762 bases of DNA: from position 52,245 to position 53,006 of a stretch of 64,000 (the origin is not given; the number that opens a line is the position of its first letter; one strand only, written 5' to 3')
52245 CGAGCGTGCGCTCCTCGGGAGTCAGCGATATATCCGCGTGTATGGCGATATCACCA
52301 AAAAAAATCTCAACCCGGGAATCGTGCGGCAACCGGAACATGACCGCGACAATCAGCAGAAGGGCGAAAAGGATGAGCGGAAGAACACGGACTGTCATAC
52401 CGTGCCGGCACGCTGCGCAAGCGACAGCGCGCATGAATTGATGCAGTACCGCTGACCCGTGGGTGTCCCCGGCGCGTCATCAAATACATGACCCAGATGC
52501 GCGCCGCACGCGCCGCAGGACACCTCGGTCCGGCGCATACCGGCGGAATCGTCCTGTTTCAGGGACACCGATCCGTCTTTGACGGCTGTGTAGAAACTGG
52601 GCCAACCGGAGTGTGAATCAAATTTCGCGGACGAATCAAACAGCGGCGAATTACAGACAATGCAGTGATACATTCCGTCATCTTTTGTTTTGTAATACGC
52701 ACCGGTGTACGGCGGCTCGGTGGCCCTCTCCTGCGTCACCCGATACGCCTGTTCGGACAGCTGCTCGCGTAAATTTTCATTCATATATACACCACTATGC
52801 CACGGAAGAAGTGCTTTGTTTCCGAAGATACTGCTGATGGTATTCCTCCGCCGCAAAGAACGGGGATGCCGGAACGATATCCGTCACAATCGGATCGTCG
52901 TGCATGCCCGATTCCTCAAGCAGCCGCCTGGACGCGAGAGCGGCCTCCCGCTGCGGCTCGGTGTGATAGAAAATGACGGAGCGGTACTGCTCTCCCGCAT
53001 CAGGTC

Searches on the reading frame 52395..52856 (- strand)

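Call 43: search_protein_families(library=pfam, proteins=[window:52395-52856:-], max_evalue=0.001)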
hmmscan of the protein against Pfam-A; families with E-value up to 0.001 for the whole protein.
window:52395-52856:- (153 aa): 3 families
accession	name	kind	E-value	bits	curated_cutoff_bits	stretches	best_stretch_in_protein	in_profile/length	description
PF01641.26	SelR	-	5.8e-48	162.1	24.9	1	33-146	1-114/116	SelR domain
PF03226.21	Yippee-Mis18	-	5.2e-05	23.8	26.6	1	63-145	3-94/108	Yippee zinc-binding/DNA-binding /Mis18, centromere assembly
PF24046.1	At4g08330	-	0.00028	21.4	27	0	107-132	74-99/129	At4g08330 beta-tent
